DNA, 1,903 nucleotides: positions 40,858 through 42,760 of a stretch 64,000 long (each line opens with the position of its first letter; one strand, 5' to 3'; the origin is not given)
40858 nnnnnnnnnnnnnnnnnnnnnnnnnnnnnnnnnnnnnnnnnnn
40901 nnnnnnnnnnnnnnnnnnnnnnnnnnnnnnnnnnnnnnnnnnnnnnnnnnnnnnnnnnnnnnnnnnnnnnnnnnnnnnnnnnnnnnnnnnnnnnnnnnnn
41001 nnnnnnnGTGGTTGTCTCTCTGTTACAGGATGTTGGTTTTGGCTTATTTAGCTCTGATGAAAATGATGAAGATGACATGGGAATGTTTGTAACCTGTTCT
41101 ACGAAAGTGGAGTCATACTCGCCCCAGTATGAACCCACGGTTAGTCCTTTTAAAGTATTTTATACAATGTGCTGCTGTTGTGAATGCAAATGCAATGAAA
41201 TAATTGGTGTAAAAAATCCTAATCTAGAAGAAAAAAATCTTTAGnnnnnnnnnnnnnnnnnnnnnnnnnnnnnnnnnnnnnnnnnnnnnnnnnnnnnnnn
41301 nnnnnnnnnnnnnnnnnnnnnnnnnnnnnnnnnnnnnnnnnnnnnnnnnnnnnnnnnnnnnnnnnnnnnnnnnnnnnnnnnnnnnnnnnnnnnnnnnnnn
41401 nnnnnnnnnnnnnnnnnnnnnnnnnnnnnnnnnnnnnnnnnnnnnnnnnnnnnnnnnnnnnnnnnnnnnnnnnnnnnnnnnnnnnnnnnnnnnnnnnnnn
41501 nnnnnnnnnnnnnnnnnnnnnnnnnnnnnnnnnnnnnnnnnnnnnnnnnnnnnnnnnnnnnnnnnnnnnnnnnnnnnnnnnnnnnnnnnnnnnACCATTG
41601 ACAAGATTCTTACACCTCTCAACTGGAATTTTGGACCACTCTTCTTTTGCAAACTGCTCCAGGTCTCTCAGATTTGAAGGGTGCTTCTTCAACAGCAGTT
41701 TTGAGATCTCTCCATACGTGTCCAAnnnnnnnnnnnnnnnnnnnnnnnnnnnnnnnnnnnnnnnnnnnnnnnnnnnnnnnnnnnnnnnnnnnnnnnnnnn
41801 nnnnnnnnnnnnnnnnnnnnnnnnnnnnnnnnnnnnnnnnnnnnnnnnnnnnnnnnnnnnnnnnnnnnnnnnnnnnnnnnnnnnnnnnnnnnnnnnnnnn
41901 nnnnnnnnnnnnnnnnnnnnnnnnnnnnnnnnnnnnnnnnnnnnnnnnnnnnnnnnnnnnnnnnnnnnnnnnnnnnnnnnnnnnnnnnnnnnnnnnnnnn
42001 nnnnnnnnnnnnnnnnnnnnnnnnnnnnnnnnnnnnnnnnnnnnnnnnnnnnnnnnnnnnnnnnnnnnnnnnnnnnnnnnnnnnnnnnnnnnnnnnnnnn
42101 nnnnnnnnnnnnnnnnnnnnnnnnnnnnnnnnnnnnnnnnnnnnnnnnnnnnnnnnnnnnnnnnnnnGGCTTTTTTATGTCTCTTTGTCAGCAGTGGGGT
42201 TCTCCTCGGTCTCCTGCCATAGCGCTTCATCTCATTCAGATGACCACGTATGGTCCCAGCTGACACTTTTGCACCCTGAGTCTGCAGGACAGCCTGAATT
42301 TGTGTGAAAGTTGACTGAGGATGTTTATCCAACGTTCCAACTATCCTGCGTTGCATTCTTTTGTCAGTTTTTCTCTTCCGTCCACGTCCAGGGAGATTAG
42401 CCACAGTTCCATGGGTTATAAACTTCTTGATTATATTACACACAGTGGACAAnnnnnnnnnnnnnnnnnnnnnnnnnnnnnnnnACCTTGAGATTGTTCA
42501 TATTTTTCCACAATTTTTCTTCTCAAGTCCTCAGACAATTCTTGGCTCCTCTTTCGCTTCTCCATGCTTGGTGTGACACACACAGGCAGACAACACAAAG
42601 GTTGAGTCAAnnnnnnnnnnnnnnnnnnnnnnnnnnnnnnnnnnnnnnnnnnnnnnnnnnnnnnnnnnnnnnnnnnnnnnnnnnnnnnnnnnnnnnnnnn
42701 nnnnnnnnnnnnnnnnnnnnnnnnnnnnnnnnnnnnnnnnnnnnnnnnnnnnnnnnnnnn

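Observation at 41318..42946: Possibly recently active Tc1 element with long inverted repeats and only ~2 frameshifts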

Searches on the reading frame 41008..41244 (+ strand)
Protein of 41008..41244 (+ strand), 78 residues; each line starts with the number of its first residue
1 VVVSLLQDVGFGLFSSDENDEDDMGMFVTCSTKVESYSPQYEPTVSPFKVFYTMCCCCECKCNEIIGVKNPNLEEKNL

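Call 53: search_protein_families(library=pfam, proteins=[window:41008-41244:+], max_evalue=0.001)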
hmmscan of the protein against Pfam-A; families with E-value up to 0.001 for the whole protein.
window:41008-41244:+ (78 aa): 0 families

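Call 59: search_protein_representatives(protein=window:41008-41244:+)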
Query: 78 residues. Proteins with E-value up to 0.001 (for the whole library): 3; up to 1e-10: 0; up to 1e-30: 0. The best 3 are listed.
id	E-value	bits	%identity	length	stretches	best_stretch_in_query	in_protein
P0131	8.0e-09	51.6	28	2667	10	4-66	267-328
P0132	6.7e-08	48.7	30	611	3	28-57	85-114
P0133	4.0e-06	43.0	48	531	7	41-59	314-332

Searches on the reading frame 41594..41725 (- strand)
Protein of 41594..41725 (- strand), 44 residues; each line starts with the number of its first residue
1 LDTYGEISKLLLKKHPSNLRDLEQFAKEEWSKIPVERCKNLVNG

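Call 6: search_protein_families(library=pfam, proteins=[window:41594-41725:-], max_evalue=0.01)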
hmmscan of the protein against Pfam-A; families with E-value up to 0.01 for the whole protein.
seq(44 aa): 0 families

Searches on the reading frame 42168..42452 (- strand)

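Call 6: search_protein_families(library=pfam, proteins=[window:42168-42452:-], max_evalue=0.01)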
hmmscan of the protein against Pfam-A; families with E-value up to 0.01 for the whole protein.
seq(95 aa): 2 families
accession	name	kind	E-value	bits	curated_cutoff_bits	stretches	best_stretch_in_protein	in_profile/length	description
PF01498.24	HTH_Tnp_Tc3_2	-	6.2e-14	52.5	31.5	1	34-95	1-62/72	Transposase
PF13565.12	HTH_32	-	1.1e-09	39.1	33.7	1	3-70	1-71/73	Homeodomain-like domain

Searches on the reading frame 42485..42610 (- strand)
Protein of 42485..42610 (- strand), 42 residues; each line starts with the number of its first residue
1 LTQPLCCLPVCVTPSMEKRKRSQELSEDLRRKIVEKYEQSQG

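Call 6: search_protein_families(library=pfam, proteins=[window:42485-42610:-], max_evalue=0.01)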
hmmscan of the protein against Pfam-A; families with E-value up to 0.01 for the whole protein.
seq(42 aa): 1 family
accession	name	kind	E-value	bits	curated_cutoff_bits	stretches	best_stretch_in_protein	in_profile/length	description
PF25787.1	HTH_SB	-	0.00058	20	43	1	21-42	3-24/53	Sleeping Beauty transposase HTH domain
